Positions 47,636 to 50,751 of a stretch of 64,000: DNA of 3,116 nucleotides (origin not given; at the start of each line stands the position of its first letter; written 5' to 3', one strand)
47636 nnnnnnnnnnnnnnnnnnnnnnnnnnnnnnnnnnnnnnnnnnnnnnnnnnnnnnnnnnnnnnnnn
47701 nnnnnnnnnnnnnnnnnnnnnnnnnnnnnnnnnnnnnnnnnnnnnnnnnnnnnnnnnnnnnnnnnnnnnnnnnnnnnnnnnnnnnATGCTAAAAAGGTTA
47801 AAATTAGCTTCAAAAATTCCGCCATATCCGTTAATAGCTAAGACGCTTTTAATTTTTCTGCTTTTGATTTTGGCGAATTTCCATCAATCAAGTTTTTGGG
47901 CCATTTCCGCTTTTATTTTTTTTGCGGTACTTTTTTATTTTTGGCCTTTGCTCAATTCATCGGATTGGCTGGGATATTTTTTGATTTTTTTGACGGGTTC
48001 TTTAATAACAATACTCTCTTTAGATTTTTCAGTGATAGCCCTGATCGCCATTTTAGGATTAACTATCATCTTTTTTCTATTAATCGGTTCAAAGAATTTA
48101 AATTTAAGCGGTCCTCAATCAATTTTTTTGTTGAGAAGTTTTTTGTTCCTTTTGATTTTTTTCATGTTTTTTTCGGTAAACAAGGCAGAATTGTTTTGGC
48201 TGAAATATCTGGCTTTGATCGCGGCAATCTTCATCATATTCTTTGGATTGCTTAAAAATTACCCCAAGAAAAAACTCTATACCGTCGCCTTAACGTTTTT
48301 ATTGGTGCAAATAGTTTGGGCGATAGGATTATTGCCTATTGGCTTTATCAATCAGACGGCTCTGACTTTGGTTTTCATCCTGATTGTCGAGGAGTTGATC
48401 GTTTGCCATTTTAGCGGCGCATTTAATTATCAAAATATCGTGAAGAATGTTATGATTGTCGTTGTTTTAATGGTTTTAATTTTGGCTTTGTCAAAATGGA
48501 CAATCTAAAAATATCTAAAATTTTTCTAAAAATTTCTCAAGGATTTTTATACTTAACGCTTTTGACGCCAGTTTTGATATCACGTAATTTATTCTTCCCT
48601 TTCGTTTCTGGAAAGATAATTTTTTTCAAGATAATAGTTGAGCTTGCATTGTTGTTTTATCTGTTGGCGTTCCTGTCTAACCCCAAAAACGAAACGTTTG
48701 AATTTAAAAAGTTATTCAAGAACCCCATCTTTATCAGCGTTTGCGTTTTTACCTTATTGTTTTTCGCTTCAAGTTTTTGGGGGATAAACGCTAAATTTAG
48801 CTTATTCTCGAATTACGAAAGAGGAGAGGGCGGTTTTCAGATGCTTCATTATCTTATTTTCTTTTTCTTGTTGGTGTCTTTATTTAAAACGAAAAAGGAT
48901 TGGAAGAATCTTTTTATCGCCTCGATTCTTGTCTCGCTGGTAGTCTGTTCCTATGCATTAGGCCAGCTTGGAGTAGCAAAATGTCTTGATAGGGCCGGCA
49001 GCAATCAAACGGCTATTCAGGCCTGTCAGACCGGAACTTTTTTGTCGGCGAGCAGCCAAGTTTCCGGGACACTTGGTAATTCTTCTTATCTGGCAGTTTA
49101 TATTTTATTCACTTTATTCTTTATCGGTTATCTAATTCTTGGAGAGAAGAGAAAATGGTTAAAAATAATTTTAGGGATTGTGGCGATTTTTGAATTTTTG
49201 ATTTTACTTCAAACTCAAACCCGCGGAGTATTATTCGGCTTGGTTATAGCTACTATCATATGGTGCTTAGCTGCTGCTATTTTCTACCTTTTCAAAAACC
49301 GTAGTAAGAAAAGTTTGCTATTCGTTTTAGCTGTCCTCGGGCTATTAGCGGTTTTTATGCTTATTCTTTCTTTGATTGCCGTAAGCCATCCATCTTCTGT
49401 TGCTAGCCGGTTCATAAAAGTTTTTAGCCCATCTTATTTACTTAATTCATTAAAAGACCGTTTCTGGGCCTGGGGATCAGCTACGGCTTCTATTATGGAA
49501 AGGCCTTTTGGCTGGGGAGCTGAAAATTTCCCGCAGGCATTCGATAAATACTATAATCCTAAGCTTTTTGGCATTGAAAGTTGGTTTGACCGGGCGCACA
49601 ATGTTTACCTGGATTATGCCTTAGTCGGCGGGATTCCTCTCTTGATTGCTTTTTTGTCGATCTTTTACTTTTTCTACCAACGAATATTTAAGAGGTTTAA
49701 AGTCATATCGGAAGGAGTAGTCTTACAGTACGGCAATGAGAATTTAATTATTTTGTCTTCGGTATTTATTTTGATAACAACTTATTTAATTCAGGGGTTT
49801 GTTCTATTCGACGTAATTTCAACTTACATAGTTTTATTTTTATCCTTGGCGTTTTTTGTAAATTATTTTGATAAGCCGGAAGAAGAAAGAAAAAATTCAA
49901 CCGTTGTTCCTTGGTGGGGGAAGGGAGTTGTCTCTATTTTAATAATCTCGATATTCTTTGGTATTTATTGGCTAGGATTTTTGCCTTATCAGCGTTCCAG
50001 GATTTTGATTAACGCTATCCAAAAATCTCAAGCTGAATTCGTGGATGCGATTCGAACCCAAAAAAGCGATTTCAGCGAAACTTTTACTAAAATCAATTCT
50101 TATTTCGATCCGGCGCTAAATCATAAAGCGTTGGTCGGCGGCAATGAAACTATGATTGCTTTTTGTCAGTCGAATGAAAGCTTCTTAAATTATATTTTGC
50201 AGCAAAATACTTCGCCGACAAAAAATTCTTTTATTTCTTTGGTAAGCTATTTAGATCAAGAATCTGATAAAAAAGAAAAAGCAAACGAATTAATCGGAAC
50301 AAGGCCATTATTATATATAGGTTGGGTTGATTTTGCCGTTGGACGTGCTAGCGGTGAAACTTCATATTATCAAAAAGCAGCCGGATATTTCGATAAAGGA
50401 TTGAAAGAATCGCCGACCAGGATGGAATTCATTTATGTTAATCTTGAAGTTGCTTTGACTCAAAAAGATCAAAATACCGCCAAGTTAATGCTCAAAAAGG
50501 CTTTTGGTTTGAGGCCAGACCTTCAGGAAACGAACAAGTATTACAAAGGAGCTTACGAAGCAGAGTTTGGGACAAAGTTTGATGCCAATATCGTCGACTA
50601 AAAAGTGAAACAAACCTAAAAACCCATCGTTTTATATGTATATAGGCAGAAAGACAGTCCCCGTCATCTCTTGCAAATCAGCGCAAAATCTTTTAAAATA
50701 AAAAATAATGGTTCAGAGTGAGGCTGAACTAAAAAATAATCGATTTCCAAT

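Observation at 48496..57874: Two PglL/O-antigen-ligase-like Wzy_C+TPR membrane proteins interleaved with S/T-rich surface proteins: candidate protein O-glycosylation system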

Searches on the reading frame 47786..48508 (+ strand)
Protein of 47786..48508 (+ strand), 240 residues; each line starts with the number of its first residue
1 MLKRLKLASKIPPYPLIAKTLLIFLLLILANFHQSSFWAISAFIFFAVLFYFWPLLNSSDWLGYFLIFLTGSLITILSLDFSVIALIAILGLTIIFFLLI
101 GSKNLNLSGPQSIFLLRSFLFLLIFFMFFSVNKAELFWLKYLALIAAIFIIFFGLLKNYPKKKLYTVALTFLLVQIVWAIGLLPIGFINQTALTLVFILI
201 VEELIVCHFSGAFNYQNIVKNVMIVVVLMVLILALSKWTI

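Call 4: search_protein_families(library=pfam, proteins=[window:47786-48508:+], max_evalue=0.01)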
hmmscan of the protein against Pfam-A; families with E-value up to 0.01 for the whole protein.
window:47786-48508:+ (240 aa): 0 families

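Call 5: search_protein_families(library=ncbifam, proteins=[window:47786-48508:+], max_evalue=0.01)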
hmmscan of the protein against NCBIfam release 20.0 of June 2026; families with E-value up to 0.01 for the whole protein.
window:47786-48508:+ (240 aa): 0 families

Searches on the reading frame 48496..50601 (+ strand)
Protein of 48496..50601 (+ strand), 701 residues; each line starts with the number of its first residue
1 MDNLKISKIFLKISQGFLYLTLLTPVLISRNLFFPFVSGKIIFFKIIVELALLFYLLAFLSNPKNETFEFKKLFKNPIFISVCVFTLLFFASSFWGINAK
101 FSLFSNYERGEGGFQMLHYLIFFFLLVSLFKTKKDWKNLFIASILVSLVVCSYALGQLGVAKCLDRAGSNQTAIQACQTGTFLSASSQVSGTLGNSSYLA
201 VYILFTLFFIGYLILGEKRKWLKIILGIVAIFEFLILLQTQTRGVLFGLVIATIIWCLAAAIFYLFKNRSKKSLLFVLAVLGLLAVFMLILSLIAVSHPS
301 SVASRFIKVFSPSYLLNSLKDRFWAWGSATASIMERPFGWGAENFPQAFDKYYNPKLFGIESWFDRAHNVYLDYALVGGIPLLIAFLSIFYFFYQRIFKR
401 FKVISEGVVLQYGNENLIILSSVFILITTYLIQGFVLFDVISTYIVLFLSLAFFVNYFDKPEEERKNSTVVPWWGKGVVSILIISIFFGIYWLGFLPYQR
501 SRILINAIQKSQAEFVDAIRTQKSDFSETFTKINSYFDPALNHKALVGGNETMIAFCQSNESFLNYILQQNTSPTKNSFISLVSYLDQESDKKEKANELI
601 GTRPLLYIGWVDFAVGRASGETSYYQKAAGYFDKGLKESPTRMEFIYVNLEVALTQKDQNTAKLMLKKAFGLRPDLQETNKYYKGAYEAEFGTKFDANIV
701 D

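Call 4: search_protein_families(library=pfam, proteins=[window:48496-50601:+], max_evalue=0.01)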
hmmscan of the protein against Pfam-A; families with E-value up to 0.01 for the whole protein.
window:48496-50601:+ (701 aa): 1 family
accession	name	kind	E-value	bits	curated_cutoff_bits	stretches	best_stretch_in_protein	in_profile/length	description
PF04932.20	Wzy_C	-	1.7e-13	51.1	31.7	1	230-387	3-149/149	O-Antigen ligase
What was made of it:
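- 48496..50601 (+): Wzy1: 701-aa Wzy_C-family membrane enzyme with a divergent TPR-like C-terminal domain outside the cell. Pfam Wzy_C E 1.7e-13 (call 4).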

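Call 5: search_protein_families(library=ncbifam, proteins=[window:48496-50601:+], max_evalue=0.01)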
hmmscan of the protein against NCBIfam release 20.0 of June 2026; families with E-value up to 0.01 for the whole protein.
window:48496-50601:+ (701 aa): 2 families
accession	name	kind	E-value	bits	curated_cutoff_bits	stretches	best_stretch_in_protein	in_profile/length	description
TIGR00947.1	2A73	equivalog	6e-11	42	366.4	1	34-405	33-373/425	IctB family putative bicarbonate transporter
TIGR03097.1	PEP_O_lig_1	hypoth_equivalog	0.00015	20.8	188.1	1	192-412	163-363/408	putative O-glycosylation ligase, exosortase A system-associated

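Call 21: search_solved_structures(query=window:48496-50601:+, max_evalue=1, show_alignments=2)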
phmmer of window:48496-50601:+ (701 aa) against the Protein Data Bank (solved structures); distinct sequences matched with E-value up to 1: 0.

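Call 47: find_homologous_proteins(query=window:48496-50601:+)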
Query window:48496-50601:+ (701 aa): 286 proteins with E <= 0.001 among 8000 candidates; the best 120 are listed.
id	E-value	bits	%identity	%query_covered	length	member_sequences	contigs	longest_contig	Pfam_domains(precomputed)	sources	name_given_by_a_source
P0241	0.0e+0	1542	100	100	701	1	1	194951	PF04932.21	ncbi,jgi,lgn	ncbi:MAG: O-antigen ligase family protein [Candidatus Paceibacterota bacterium]|jgi:O-antigen ligase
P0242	7.5e-268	909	59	100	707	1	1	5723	PF04932.21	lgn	-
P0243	1.2e-262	891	60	98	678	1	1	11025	PF04932.21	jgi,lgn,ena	-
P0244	1.1e-259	882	59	99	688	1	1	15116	PF04932.21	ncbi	-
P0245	7.8e-258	876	60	99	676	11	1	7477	PF04932.21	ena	-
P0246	3.6e-231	787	54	98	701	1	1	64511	PF04932.21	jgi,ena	-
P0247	2.6e-159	550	41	98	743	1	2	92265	PF04932.21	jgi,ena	-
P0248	8.8e-152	525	37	98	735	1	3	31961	PF04932.21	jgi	-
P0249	1.0e-148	515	42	97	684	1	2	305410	PF04932.21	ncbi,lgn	-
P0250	1.6e-145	504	43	97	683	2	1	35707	PF07719.24,PF04932.21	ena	-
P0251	8.7e-141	489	40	97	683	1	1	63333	PF04932.21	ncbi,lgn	-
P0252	2.6e-135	471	37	97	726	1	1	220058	PF04932.21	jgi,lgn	-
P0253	3.2e-107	378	37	97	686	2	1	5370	PF04932.21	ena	-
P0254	2.2e-99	352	36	97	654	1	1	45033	PF04932.21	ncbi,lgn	-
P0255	1.3e-98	349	32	67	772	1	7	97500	PF04932.21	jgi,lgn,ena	-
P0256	4.3e-94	334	34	95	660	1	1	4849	PF04932.21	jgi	jgi:O-antigen ligase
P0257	6.1e-94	334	35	95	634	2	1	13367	PF04932.21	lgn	-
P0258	2.7e-90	322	33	96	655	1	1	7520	PF04932.21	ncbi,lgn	-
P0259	1.2e-89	320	34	96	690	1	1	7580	PF04932.21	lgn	-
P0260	3.9e-89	318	35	97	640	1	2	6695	PF04932.21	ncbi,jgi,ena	-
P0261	2.4e-88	315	34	95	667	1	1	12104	PF04932.21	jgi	jgi:O-antigen ligase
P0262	6.3e-88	314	33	96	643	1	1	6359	PF04932.21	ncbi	-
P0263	1.4e-87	313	32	95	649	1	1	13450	PF04932.21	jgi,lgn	jgi:O-antigen ligase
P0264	1.5e-87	313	34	95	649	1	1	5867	PF04932.21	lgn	-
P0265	2.4e-87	312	34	92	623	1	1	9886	PF04932.21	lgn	-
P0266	3.1e-87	312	32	95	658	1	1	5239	PF04932.21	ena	-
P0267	1.7e-86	309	33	92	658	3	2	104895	PF04932.21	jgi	-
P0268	3.4e-84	302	30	95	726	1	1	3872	PF04932.21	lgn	-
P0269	4.6e-84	301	33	95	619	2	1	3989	PF04932.21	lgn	-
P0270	2.0e-83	299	33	95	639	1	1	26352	PF04932.21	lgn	-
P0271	5.2e-83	298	33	96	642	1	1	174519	PF04932.21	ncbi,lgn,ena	-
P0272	1.2e-81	293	34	95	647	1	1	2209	PF04932.21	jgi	-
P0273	2.3e-80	289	32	96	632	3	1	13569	PF04932.21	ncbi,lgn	-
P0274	5.6e-80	288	31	95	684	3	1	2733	PF04932.21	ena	-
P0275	2.4e-79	286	32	95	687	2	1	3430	PF04932.21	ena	-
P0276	4.2e-78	282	31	96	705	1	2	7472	PF04932.21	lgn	-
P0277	1.2e-77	280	33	95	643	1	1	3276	PF04932.21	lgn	-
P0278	1.6e-77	280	30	96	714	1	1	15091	PF04932.21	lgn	-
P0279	1.8e-77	279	37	62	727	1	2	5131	PF04932.21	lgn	-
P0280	3.4e-77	279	34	95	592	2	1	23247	PF04932.21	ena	-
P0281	1.8e-76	276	31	96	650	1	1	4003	PF04932.21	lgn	-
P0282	2.3e-76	276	35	96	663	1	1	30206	PF04932.21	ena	-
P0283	4.3e-76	275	31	96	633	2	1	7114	PF04932.21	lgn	-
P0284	2.0e-75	273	36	62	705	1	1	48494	PF04932.21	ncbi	ncbi:MAG: O-antigen ligase family protein [Candidatus Paceibacterota bacterium]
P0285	3.1e-75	272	31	95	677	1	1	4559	PF04932.21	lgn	-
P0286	3.9e-73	265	30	96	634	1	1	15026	PF04932.21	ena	-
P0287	1.4e-72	263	31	96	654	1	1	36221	PF04932.21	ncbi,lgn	-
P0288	3.6e-71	259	31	96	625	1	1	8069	PF04932.21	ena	-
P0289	4.4e-71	258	31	95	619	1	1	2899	PF04932.21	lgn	-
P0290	6.0e-69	251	32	95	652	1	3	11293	PF04932.21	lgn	-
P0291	1.1e-68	250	31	97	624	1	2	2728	PF04932.21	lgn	-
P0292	3.5e-68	249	38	64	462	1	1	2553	PF04932.21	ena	-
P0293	5.3e-67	245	38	56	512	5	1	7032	PF04932.21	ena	-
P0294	7.6e-67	244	32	95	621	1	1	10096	PF04932.21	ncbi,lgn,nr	ncbi:MAG: O-antigen ligase family protein [bacterium]|nr:O-antigen ligase family protein [bacterium]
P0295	1.7e-66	243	30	95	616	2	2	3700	PF04932.21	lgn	-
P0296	6.4e-66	241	34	65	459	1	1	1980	PF04932.21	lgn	-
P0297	2.0e-65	240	33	65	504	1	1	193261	PF04932.21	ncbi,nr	ncbi:MAG: O-antigen ligase family protein [Patescibacteria group bacterium]|nr:O-antigen ligase fami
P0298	1.6e-64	237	34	65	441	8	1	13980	PF04932.21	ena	-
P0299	2.0e-64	236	34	65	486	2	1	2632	PF04932.21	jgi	jgi:O-antigen ligase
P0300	2.9e-64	236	34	62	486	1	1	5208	PF04932.21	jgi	-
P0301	3.5e-64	236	34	66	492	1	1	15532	PF04932.21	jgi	jgi:O-antigen ligase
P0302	7.5e-64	234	35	62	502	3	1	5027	PF04932.21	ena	-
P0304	1.1e-63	234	34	65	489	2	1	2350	PF04932.21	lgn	-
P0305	1.6e-63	233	34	63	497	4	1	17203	PF04932.21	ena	-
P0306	1.8e-63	233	34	65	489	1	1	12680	PF04932.21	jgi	jgi:O-antigen ligase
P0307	3.2e-63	232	34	65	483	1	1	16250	PF04932.21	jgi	jgi:hypothetical protein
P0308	5.6e-63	232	34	64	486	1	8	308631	PF04932.21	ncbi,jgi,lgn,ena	ncbi:MAG: O-antigen ligase family protein [Minisyncoccia bacterium]|jgi:O-antigen ligase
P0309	7.9e-63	231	34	66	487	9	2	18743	PF04932.21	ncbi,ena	-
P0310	8.1e-63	231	35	64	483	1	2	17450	PF04932.21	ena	-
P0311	1.1e-62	231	31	65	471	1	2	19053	PF04932.21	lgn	-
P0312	1.5e-62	230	35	65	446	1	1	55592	PF04932.21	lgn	-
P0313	2.3e-62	230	30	95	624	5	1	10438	PF04932.21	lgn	-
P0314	2.6e-62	229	35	65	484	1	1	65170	PF04932.21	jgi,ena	-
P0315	3.5e-62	229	33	65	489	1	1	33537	PF04932.21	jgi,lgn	jgi:O-antigen ligase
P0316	6.2e-62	228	31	65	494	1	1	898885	PF04932.21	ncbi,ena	-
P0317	9.2e-62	228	35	65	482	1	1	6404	PF04932.21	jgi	jgi:O-antigen ligase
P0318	1.7e-61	227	36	64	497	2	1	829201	PF04932.21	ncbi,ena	-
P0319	2.1e-61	226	35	65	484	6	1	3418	PF04932.21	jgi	jgi:O-antigen ligase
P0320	2.2e-61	226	36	64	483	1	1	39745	PF04932.21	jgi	jgi:hypothetical protein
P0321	3.6e-61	226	34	65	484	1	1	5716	PF04932.21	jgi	jgi:O-antigen ligase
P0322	5.6e-61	225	34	66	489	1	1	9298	PF04932.21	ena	-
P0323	6.8e-61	225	33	65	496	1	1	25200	PF04932.21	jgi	jgi:O-antigen ligase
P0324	9.3e-61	224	35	65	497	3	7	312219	PF04932.21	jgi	jgi:O-antigen ligase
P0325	1.0e-60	224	35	64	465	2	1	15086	PF04932.21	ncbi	-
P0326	2.3e-60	223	36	65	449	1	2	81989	PF04932.21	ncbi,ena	-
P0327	2.6e-60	223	32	65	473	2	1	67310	PF04932.21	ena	-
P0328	2.9e-60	223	36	65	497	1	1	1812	PF04932.21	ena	-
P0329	9.0e-60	221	33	65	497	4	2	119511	PF04932.21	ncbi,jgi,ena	jgi:O-antigen ligase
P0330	1.2e-59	221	34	64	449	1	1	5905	PF04932.21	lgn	-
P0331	2.5e-59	220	33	62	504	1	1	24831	PF03600.23,PF04932.21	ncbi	-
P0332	3.6e-59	219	34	64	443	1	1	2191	PF04932.21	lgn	-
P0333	4.6e-59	219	33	64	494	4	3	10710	PF04932.21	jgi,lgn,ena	-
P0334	6.9e-59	218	31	77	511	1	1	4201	PF04932.21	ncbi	-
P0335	8.5e-59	218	35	66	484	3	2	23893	PF04932.21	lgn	-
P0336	9.1e-59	218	33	64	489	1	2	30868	PF04932.21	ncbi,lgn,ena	-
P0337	1.8e-58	217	34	66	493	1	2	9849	PF04932.21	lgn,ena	-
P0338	2.1e-58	216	34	65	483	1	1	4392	PF04932.21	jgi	jgi:O-antigen ligase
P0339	2.3e-58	216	34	66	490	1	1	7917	PF04932.21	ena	-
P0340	2.7e-58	216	34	62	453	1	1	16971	PF04932.21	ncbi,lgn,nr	ncbi:MAG: O-antigen ligase family protein [bacterium]|nr:O-antigen ligase family protein [bacterium]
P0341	3.1e-58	216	35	65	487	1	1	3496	PF04932.21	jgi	jgi:O-antigen ligase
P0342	1.3e-57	214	32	64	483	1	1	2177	PF04932.21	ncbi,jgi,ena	jgi:hypothetical protein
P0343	2.2e-57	213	34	64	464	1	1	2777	PF04932.21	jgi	jgi:O-antigen ligase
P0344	2.2e-57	213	31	65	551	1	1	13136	PF04932.21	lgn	-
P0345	3.3e-57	212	27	94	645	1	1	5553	PF04932.21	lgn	-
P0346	4.2e-57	212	34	65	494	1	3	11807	PF04932.21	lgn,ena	-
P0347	8.7e-57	211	35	65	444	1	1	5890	PF04932.21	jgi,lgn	jgi:O-antigen ligase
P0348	1.2e-56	211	35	66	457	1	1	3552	PF04932.21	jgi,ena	-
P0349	1.2e-56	211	35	65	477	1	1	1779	PF04932.21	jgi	jgi:O-antigen ligase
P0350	1.9e-56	210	33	65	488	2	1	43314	PF04932.21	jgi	jgi:O-antigen ligase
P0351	2.2e-56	210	34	65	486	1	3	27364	PF04932.21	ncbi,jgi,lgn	ncbi:MAG: O-antigen ligase family protein [Minisyncoccia bacterium]|jgi:hypothetical protein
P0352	6.6e-56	208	34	62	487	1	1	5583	PF04932.21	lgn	-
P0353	8.5e-56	208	32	65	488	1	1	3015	PF04932.21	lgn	-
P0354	9.5e-56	208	33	67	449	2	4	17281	PF04932.21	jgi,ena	-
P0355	1.1e-55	208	34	65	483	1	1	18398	PF04932.21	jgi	jgi:O-antigen ligase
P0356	1.2e-55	207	35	65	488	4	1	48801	PF04932.21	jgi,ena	-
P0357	1.5e-55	207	33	64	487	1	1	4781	PF04932.21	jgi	jgi:O-antigen ligase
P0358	1.7e-55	207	34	64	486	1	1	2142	PF04932.21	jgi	-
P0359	3.7e-55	206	31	65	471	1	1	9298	PF04932.21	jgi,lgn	jgi:O-antigen ligase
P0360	4.3e-55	206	34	64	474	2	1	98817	PF04932.21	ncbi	-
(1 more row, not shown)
